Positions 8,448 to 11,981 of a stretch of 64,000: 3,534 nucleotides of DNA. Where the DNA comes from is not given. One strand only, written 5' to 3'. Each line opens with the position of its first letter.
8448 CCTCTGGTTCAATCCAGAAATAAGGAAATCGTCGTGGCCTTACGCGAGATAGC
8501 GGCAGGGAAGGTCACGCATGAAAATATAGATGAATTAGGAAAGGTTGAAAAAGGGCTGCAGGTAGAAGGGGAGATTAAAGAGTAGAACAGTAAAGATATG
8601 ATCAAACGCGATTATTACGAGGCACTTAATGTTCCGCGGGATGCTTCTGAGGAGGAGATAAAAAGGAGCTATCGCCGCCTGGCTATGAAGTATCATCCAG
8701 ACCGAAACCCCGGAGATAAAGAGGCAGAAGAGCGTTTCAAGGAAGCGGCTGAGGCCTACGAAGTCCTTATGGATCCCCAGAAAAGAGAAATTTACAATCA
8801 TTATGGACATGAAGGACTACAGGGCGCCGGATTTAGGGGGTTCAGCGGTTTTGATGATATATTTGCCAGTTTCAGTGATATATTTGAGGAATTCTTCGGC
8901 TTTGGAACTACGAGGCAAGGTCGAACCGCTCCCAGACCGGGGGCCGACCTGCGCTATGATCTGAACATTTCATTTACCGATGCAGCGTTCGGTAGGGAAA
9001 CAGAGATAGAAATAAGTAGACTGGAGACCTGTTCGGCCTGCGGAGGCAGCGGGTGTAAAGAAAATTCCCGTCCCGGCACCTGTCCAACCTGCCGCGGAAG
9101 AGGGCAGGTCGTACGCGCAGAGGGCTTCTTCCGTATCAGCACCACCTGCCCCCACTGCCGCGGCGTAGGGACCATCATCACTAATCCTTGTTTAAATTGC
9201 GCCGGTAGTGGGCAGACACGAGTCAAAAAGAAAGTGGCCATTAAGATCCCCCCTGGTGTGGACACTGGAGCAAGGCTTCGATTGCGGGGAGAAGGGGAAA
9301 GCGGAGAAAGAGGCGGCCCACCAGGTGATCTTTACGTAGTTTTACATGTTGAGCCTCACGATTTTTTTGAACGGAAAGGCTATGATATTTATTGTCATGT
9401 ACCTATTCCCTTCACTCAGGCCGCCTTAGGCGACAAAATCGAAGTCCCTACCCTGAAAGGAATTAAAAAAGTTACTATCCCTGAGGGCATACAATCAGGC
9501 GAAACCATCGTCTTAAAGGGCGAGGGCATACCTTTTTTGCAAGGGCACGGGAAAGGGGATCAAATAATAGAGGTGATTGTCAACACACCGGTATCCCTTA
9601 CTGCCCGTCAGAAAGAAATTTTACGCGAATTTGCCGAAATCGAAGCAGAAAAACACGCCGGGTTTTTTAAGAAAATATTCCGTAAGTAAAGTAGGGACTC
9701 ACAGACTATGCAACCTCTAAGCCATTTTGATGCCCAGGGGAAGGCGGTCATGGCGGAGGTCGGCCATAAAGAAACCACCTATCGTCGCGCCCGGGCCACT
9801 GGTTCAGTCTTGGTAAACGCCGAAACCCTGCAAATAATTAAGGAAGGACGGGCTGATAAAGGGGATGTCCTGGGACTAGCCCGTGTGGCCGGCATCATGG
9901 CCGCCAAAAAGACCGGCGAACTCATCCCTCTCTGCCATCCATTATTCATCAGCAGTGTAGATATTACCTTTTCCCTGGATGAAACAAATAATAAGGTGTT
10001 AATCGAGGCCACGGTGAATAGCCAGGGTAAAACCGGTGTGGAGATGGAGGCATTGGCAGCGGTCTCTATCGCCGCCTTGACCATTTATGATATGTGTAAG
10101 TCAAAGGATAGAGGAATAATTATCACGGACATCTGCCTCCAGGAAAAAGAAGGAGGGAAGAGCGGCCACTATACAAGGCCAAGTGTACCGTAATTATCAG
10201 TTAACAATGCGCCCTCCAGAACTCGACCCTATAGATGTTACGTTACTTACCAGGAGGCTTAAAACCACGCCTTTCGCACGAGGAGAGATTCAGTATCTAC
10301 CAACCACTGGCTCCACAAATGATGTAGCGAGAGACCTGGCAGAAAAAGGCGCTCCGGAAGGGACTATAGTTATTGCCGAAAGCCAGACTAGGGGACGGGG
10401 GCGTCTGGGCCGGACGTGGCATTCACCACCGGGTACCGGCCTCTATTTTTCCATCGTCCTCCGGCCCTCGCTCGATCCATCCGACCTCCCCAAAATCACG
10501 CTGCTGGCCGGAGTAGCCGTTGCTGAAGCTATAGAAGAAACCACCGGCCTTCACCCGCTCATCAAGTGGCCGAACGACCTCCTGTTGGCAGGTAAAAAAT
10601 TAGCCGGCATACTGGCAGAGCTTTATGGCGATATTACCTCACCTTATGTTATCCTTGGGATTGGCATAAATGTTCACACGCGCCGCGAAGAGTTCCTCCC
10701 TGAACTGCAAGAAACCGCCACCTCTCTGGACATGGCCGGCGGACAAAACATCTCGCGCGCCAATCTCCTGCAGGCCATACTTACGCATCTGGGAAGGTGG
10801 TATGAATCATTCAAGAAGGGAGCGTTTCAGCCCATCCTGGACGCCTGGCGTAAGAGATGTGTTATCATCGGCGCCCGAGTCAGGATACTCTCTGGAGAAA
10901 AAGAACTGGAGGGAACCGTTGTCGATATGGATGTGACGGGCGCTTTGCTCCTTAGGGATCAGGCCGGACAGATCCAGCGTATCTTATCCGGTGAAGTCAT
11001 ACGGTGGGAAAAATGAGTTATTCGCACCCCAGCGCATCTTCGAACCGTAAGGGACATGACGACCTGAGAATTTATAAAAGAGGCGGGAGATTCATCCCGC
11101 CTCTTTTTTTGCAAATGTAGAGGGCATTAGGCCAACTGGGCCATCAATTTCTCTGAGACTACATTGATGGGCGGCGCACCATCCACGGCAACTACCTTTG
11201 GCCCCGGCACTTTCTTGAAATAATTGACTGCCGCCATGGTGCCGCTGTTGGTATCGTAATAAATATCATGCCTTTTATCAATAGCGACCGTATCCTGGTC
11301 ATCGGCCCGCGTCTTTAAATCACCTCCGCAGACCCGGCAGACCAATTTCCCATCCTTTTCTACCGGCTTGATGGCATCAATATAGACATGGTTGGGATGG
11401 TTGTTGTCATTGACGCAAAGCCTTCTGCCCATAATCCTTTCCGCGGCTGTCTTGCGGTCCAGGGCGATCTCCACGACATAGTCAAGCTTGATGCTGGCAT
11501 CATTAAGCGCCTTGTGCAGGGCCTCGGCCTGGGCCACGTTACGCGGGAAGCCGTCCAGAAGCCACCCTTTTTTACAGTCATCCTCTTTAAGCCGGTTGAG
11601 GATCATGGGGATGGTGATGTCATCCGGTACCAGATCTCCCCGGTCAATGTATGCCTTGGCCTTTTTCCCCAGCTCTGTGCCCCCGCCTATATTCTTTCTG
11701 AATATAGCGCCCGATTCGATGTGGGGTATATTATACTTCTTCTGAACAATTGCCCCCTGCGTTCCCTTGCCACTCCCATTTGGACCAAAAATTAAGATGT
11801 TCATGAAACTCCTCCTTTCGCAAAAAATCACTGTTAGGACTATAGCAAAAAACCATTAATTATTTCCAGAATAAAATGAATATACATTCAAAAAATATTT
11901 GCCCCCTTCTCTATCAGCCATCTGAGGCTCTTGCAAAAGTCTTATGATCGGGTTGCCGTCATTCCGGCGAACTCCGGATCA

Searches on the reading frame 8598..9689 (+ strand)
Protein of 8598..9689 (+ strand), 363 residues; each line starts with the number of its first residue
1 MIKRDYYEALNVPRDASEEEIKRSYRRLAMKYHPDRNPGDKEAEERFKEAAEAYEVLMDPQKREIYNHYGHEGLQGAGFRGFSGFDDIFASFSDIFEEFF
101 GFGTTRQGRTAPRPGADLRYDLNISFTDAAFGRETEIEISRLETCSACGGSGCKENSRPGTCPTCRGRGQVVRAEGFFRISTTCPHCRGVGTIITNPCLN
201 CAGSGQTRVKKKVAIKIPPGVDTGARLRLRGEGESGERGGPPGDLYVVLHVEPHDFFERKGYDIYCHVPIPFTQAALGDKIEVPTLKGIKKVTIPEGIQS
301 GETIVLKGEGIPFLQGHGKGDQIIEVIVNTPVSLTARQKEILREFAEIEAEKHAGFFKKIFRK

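Call 23: search_protein_families(library=pfam, proteins=[window:8598-9689:+], max_evalue=0.001)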
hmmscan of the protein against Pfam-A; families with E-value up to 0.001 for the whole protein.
window:8598-9689:+ (363 aa): 4 families
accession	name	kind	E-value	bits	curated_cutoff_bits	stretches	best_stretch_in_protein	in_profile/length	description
PF01556.23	DnaJ_C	-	4.2e-53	179.9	26.6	1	118-331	1-152/152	DnaJ C terminal domain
PF00226.36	DnaJ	-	5.1e-28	97.4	27.8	1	5-67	1-63/63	DnaJ domain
PF00684.25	DnaJ_CXXCXGXG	-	9.1e-14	51.9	32.7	1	145-205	1-65/65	DnaJ central domain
PF15777.11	Anti-TRAP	-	0.00085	19.7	32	0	141-176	8-47/59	Tryptophan RNA-binding attenuator protein inhibitory protein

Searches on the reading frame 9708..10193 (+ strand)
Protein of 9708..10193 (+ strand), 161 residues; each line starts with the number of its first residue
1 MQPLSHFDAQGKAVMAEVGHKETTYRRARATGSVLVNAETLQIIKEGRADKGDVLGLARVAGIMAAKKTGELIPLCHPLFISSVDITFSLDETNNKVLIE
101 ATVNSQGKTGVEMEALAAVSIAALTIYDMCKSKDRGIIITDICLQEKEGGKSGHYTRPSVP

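Call 23: search_protein_families(library=pfam, proteins=[window:9708-10193:+], max_evalue=0.001)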
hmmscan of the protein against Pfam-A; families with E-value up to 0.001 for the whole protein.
window:9708-10193:+ (161 aa): 1 family
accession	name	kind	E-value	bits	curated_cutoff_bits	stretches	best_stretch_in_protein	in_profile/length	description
PF01967.27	MoaC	-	4.2e-55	185.9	27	1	15-150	1-136/136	MoaC family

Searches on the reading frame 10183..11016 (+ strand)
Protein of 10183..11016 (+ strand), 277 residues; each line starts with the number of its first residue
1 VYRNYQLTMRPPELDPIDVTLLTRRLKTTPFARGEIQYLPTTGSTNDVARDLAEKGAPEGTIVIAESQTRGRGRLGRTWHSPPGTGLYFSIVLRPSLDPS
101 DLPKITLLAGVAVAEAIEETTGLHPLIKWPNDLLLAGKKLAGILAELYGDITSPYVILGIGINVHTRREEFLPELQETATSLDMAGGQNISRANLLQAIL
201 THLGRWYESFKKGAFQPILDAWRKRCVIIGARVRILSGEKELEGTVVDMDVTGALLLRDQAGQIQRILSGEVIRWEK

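Call 23: search_protein_families(library=pfam, proteins=[window:10183-11016:+], max_evalue=0.001)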
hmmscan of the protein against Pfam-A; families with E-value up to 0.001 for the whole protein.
window:10183-11016:+ (277 aa): 3 families
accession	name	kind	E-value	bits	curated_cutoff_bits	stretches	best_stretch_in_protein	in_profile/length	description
PF03099.24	BPL_LplA_LipB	-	2.4e-25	89.4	21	1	41-163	4-133/133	Biotin/lipoate A/B protein ligase family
PF02237.23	BPL_C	-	4e-09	36.7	21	1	229-274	2-47/48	Biotin protein ligase C terminal domain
PF16917.10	BPL_LplA_LipB_2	-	9.3e-08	32.3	27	1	83-223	38-182/183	Biotin/lipoate A/B protein ligase family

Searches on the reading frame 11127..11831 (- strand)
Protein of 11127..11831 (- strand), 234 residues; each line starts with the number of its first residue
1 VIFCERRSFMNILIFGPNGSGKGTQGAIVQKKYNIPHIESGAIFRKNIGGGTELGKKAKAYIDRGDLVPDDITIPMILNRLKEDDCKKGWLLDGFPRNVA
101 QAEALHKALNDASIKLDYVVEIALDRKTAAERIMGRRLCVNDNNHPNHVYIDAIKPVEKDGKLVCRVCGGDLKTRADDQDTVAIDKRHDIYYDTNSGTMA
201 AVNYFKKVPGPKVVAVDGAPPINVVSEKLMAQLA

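Call 23: search_protein_families(library=pfam, proteins=[window:11127-11831:-], max_evalue=0.001)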
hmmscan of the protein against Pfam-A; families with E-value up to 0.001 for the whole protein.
window:11127-11831:- (234 aa): 2 families
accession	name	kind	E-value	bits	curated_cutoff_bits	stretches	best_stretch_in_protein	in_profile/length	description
PF00406.28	ADK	-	7.1e-42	143.5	26.8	1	14-207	1-148/151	Adenylate kinase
PF13207.12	AAA_17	-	2.2e-23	83.5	27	1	15-137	1-123/136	AAA domain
